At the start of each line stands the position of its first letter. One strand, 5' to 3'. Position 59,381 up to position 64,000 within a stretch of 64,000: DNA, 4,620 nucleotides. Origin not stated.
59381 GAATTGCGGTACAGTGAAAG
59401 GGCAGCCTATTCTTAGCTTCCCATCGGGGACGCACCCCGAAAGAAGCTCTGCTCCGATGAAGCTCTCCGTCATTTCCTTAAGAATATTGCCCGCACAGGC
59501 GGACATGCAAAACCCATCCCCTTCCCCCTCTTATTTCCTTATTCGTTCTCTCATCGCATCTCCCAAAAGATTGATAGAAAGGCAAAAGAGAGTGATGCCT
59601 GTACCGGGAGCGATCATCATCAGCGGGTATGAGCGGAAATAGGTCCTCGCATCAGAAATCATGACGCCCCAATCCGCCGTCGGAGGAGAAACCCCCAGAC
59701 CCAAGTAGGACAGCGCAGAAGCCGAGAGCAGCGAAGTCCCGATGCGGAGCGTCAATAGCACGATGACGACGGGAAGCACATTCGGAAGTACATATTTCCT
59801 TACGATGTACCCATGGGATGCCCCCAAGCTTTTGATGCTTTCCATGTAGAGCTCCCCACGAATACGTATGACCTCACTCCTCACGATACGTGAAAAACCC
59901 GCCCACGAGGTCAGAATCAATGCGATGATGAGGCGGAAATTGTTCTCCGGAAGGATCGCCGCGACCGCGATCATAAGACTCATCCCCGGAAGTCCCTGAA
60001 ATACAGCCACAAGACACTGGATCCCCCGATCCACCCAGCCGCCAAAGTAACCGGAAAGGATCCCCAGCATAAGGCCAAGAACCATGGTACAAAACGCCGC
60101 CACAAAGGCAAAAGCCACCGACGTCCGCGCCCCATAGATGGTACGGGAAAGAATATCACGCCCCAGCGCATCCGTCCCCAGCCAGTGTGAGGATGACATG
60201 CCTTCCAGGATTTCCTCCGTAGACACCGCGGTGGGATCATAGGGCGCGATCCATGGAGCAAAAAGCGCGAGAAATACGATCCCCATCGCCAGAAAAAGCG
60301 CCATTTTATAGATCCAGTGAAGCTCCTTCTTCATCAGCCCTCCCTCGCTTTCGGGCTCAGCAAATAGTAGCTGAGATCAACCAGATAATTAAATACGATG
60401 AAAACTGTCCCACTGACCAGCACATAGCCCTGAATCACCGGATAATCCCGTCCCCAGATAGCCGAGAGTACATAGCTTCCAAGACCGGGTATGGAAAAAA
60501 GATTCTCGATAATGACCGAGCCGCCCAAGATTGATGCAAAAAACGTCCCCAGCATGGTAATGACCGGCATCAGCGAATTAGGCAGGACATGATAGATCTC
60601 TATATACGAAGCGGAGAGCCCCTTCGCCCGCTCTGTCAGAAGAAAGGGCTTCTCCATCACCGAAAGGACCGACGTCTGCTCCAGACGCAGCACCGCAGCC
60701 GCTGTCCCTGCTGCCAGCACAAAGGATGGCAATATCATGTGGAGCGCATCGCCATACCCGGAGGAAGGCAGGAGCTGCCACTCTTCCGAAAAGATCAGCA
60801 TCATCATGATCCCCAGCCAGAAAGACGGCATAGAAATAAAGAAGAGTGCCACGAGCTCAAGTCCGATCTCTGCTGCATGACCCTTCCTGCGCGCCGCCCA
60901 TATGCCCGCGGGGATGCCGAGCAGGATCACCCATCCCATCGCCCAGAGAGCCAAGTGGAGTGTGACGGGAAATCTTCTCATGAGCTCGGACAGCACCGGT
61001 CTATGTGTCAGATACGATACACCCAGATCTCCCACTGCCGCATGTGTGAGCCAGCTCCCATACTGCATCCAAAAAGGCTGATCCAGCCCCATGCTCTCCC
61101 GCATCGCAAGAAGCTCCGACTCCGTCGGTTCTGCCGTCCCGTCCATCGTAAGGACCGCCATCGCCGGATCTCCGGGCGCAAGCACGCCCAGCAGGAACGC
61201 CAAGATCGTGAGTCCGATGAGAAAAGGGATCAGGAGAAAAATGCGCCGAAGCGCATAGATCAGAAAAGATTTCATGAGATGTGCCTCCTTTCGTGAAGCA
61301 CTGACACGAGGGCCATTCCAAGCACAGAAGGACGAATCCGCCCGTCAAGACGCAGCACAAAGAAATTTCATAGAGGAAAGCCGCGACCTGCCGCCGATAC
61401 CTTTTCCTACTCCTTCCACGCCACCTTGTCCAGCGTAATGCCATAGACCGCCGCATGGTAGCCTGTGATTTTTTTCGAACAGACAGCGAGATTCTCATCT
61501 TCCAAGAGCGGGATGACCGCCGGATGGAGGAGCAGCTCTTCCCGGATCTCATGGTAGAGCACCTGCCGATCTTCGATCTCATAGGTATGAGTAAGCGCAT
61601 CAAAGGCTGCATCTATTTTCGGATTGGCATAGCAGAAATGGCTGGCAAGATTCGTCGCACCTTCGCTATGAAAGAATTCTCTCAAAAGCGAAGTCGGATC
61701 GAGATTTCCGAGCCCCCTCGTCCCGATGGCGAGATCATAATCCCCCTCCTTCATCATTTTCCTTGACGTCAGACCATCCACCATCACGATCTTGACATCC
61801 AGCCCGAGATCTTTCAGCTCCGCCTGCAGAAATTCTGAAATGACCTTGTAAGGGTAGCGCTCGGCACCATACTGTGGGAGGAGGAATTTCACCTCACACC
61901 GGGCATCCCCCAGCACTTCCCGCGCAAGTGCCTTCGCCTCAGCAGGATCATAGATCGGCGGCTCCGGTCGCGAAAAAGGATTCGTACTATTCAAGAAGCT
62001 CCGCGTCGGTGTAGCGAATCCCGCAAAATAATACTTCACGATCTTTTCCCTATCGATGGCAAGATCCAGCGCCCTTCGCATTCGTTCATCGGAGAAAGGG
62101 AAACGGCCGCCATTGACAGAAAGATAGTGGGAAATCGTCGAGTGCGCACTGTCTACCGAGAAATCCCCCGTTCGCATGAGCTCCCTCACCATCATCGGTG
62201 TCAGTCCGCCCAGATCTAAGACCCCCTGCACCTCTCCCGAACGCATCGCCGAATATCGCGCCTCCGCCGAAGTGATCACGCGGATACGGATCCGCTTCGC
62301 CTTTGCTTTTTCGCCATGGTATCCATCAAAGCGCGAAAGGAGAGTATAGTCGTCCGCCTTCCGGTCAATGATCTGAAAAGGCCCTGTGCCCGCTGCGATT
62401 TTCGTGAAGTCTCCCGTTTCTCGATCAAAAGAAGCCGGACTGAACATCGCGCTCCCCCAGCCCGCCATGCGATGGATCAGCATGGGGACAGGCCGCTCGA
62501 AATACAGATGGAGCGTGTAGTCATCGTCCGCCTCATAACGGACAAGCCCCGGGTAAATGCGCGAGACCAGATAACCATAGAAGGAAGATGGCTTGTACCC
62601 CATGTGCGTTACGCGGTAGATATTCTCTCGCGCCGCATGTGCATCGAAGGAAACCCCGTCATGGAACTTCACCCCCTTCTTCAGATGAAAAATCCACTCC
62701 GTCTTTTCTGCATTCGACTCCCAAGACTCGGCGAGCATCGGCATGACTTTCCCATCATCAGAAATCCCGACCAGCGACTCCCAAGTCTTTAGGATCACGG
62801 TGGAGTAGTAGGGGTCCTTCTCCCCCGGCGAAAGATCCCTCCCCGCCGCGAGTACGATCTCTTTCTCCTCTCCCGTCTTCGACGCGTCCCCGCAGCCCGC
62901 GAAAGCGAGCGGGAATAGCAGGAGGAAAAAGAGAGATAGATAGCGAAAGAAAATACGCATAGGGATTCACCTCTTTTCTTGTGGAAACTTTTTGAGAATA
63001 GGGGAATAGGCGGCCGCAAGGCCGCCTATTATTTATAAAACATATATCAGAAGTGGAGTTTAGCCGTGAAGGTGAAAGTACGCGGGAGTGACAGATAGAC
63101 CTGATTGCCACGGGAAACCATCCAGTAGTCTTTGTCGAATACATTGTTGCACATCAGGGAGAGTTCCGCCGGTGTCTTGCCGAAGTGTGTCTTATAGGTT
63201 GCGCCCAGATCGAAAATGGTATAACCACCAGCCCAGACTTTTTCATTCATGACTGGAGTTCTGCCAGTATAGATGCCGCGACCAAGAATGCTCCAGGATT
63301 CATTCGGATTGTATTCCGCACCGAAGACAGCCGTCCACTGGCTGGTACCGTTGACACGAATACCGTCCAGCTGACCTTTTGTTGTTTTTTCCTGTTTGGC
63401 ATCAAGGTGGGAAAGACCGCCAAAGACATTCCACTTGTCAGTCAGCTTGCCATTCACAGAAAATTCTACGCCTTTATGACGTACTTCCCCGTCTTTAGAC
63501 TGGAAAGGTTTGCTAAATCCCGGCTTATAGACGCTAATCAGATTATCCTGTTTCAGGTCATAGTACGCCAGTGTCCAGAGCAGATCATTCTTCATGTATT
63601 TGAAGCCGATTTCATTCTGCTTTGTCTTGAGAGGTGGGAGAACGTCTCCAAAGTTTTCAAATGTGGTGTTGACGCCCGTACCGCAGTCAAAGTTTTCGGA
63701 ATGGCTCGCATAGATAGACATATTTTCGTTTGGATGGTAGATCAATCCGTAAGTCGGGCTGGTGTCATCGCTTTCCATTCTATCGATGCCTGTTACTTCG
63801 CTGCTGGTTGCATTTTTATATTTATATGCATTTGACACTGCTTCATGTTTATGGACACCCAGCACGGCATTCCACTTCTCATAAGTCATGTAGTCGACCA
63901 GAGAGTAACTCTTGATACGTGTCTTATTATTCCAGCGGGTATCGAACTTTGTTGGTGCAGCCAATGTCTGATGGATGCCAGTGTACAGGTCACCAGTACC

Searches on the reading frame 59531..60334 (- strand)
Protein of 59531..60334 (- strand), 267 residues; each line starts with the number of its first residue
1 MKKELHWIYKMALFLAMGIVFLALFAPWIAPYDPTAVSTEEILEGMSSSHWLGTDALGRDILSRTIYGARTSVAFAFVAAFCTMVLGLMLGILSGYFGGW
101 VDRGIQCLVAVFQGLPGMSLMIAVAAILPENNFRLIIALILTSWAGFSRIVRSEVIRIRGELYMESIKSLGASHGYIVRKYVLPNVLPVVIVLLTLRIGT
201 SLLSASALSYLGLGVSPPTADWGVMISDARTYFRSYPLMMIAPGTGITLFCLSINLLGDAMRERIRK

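Call 79: search_protein_families(library=pfam, proteins=[window:59531-60334:-], max_evalue=0.00001)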
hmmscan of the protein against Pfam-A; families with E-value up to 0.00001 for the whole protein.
window:59531-60334:- (267 aa): 1 family
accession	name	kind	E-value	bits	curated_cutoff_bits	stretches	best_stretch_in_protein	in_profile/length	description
PF00528.27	BPD_transp_1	-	4.6e-30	105.2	26.4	1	87-267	1-184/184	Binding-protein-dependent transport system inner membrane component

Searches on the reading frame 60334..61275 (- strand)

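Call 79: search_protein_families(library=pfam, proteins=[window:60334-61275:-], max_evalue=0.00001)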
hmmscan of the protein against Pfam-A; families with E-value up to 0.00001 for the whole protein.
window:60334-61275:- (313 aa): 2 families
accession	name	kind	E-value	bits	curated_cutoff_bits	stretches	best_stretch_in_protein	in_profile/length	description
PF00528.27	BPD_transp_1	-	4.1e-35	121.6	26.4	1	120-311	1-183/184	Binding-protein-dependent transport system inner membrane component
PF19300.4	BPD_transp_1_N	-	6.3e-11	42.9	23.8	1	7-109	4-114/114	Binding-prot-dependent transport system membrane comp, N-term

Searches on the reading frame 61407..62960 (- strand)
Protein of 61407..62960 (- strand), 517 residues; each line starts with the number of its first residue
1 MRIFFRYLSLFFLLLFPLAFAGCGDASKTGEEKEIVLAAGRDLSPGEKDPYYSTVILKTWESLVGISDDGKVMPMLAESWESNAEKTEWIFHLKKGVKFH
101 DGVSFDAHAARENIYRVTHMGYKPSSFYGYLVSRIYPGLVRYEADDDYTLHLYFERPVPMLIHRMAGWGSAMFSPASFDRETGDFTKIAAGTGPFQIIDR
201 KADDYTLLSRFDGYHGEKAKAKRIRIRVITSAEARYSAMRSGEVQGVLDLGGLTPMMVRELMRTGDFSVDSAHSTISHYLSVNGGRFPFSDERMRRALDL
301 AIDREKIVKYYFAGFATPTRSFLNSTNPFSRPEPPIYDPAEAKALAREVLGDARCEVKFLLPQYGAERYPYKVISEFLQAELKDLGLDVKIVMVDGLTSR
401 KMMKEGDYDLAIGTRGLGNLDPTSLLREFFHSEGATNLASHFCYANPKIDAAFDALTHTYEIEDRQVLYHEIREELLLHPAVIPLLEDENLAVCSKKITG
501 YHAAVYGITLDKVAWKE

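Call 79: search_protein_families(library=pfam, proteins=[window:61407-62960:-], max_evalue=0.00001)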
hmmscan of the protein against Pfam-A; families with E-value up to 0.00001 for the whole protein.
window:61407-62960:- (517 aa): 1 family
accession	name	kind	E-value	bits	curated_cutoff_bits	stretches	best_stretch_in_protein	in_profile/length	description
PF00496.27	SBP_bac_5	-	8.8e-72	242.7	32.4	1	71-436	1-367/368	Bacterial extracellular solute-binding proteins, family 5 Middle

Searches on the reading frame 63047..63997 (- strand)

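Call 79: search_protein_families(library=pfam, proteins=[window:63047-63997:-], max_evalue=0.00001)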
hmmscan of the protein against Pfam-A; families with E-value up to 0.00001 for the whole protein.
window:63047-63997:- (316 aa): 1 family
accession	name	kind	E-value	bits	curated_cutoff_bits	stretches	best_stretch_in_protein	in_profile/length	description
PF00593.30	TonB_dep_Rec_b-barrel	-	3.7e-38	133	27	1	16-286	159-436/436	TonB dependent receptor-like, beta-barrel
